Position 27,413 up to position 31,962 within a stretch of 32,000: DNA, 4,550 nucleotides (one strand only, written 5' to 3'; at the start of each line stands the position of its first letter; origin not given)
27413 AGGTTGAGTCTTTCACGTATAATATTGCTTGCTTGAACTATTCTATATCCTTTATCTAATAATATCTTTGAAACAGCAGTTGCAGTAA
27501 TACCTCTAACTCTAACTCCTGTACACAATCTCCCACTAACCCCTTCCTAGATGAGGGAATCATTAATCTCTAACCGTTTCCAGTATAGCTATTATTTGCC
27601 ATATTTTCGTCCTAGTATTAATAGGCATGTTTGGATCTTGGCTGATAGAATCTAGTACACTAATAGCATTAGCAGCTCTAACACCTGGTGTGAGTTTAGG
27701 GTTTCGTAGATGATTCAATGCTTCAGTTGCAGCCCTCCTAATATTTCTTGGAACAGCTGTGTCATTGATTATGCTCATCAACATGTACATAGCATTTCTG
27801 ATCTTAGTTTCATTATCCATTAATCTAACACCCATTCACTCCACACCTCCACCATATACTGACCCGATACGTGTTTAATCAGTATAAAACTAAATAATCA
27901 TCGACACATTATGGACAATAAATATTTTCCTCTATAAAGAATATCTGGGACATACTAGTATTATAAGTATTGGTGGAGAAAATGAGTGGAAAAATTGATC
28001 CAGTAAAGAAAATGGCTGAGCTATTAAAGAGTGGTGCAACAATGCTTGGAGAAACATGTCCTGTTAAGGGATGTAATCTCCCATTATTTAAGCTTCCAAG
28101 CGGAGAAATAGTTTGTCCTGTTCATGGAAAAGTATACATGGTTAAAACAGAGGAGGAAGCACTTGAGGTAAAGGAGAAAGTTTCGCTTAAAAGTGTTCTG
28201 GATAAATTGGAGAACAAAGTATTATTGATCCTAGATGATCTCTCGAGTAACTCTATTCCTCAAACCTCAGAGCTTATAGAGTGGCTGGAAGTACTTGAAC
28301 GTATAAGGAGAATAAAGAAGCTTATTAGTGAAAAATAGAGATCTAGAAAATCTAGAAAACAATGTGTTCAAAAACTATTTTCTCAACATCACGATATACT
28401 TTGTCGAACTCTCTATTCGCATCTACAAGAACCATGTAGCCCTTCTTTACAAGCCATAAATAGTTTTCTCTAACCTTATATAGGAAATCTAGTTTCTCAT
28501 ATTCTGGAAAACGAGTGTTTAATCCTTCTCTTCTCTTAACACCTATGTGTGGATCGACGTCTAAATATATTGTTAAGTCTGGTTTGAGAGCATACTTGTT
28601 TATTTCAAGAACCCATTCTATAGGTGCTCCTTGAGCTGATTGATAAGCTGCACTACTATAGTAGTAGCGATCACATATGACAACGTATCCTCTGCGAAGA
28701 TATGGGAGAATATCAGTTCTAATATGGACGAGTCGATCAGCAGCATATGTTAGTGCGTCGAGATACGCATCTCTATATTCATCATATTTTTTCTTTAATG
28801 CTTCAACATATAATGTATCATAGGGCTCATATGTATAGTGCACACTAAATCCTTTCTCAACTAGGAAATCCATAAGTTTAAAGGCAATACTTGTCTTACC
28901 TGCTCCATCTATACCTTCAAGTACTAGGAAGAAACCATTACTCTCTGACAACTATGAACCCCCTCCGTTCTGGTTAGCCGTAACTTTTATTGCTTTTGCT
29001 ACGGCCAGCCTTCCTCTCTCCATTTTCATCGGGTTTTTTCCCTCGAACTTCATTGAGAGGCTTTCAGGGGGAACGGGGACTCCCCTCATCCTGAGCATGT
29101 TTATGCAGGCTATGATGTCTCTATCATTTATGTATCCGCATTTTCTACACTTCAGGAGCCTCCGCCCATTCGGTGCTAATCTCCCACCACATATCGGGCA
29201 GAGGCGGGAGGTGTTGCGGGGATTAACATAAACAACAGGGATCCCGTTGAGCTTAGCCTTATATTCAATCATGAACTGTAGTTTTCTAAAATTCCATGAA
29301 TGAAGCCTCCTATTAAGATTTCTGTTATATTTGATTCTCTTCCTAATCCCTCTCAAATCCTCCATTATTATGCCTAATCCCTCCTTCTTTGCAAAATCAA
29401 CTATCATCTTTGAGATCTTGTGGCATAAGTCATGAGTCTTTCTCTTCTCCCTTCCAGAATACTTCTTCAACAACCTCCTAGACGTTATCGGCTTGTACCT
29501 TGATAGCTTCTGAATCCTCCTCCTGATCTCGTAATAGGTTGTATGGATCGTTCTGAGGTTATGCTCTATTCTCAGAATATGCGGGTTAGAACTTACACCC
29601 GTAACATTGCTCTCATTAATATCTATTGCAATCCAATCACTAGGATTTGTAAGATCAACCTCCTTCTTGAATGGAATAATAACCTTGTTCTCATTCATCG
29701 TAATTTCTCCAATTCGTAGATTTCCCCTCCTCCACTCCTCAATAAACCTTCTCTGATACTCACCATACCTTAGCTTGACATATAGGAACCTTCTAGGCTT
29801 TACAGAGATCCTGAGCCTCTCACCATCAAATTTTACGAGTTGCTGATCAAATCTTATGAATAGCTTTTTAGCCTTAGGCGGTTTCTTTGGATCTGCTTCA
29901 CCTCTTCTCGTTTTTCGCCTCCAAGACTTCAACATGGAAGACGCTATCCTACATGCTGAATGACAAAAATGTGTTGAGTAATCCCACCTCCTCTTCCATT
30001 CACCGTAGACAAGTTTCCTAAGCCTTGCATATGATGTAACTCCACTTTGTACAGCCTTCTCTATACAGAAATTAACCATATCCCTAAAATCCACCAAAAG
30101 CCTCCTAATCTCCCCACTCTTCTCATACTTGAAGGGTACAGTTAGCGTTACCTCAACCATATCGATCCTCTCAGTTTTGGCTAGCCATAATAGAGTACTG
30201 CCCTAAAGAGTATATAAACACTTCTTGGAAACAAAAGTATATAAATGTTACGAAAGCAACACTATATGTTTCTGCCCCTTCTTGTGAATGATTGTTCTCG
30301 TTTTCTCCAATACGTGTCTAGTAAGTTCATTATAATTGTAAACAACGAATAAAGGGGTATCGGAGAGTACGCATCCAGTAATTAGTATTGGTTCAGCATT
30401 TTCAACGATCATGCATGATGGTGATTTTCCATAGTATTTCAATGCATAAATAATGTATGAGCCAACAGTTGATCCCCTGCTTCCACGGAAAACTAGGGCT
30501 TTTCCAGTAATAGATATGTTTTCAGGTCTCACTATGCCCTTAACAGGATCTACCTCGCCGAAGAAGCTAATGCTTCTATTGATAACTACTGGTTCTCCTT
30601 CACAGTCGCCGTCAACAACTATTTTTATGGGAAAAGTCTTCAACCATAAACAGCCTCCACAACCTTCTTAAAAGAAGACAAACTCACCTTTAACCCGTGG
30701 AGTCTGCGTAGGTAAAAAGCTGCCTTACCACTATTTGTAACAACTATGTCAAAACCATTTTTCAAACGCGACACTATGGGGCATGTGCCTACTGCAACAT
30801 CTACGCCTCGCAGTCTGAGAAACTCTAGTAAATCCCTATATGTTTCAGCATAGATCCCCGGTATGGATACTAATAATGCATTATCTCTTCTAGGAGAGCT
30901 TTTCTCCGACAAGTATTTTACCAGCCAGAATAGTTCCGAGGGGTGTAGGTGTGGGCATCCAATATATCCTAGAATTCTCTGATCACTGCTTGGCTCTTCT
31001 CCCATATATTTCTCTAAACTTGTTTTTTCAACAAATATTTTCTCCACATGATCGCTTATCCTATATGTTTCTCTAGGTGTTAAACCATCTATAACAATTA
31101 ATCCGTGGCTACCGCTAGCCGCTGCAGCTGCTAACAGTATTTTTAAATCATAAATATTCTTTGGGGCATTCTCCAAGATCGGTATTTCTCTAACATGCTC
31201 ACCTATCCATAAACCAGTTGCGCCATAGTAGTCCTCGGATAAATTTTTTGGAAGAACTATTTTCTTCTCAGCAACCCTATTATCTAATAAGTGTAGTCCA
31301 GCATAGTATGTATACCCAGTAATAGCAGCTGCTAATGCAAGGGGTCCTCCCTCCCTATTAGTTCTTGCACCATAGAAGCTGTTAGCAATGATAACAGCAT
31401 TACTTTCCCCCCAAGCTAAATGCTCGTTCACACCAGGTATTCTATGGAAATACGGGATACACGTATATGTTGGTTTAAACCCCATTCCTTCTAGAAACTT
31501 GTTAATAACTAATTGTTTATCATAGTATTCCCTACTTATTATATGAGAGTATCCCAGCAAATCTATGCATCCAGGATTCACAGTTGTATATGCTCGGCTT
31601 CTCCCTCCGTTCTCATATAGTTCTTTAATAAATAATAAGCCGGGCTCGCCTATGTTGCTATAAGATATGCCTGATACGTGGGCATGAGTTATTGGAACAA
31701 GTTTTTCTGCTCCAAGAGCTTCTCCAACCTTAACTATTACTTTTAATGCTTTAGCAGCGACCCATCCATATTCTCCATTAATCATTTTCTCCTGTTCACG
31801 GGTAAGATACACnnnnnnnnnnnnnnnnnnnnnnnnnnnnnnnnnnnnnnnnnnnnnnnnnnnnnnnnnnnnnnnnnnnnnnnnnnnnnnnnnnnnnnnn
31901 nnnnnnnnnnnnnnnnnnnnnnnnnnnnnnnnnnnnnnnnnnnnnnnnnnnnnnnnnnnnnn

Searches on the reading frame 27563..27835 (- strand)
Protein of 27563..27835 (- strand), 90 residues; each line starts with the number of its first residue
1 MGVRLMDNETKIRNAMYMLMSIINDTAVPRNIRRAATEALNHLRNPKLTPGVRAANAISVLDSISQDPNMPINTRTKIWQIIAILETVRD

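Call 34: search_protein_families(library=pfam, proteins=[window:27563-27835:-], max_evalue=0.001)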
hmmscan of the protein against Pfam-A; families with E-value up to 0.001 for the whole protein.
window:27563-27835:- (90 aa): 1 family
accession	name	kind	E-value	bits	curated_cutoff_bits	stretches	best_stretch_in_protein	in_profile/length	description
PF03685.18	UPF0147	-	3.9e-36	123.4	23.6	1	8-88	1-81/81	Uncharacterised protein family (UPF0147)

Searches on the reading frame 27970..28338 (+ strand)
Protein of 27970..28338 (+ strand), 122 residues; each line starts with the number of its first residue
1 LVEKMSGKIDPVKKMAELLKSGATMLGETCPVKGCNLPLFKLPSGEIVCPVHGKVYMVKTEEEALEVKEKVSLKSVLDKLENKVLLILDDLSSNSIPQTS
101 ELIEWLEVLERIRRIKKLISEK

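Call 34: search_protein_families(library=pfam, proteins=[window:27970-28338:+], max_evalue=0.001)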
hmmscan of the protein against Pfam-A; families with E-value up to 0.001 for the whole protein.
window:27970-28338:+ (122 aa): 1 family
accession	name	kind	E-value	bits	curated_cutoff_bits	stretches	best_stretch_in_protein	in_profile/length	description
PF06677.18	Auto_anti-p27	-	1.3e-15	57.6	24.1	1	13-53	1-40/40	Sjogren's syndrome/scleroderma autoantigen 1 (Autoantigen p27)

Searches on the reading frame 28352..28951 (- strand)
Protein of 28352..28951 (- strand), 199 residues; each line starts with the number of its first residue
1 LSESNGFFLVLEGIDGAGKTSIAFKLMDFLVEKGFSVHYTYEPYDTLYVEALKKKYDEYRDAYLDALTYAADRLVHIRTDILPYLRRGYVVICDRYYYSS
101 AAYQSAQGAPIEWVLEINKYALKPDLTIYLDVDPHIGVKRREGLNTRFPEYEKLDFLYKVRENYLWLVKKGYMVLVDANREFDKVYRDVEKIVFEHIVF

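Call 34: search_protein_families(library=pfam, proteins=[window:28352-28951:-], max_evalue=0.001)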
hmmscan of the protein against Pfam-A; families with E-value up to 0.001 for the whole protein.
window:28352-28951:- (199 aa): 2 families
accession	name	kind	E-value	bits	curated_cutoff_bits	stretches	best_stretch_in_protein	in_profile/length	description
PF02223.23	Thymidylate_kin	-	2.7e-40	138.5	27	1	11-188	1-184/185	Thymidylate kinase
PF13521.12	AAA_28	-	3e-06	28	27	1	10-162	3-150/164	AAA domain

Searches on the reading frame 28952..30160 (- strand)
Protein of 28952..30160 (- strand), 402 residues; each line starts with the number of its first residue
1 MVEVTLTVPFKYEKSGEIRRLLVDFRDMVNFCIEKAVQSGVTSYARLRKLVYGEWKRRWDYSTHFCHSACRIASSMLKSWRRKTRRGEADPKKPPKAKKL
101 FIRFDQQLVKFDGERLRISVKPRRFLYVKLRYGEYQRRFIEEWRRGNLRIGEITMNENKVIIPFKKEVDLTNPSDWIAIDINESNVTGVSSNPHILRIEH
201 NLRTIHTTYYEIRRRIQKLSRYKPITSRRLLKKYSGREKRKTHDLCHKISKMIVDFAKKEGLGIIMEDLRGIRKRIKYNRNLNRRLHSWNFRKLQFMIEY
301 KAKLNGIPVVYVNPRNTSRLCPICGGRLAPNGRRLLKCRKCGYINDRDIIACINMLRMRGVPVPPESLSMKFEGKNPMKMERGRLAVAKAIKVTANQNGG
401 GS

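Call 34: search_protein_families(library=pfam, proteins=[window:28952-30160:-], max_evalue=0.001)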
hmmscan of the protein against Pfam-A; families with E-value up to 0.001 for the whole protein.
window:28952-30160:- (402 aa): 2 families
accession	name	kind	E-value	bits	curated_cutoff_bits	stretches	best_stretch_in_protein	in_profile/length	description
PF07282.18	Cas12f1-like_TNB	-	8.4e-21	74.3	26.3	1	291-355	1-60/60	Cas12f1-like, TNB domain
PF01385.25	OrfB_IS605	-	0.00018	22.1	30.5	1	170-263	12-109/120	Probable transposase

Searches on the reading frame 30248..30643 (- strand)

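Call 34: search_protein_families(library=pfam, proteins=[window:30248-30643:-], max_evalue=0.001)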
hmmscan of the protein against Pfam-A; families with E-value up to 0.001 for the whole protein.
window:30248-30643:- (131 aa): 1 family
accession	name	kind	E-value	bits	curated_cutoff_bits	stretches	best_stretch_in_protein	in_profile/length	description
PF01989.23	AcnX_swivel_put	-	1.6e-24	85.9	27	1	25-98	1-79/80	Aconitase X swivel domain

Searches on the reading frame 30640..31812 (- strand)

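Call 34: search_protein_families(library=pfam, proteins=[window:30640-31812:-], max_evalue=0.001)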
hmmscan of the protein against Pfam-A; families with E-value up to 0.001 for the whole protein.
window:30640-31812:- (390 aa): 1 family
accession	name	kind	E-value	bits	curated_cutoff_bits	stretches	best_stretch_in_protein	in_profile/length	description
PF04412.18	AcnX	-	3.6e-115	385.3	31.5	1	1-386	1-400/400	Aconitase X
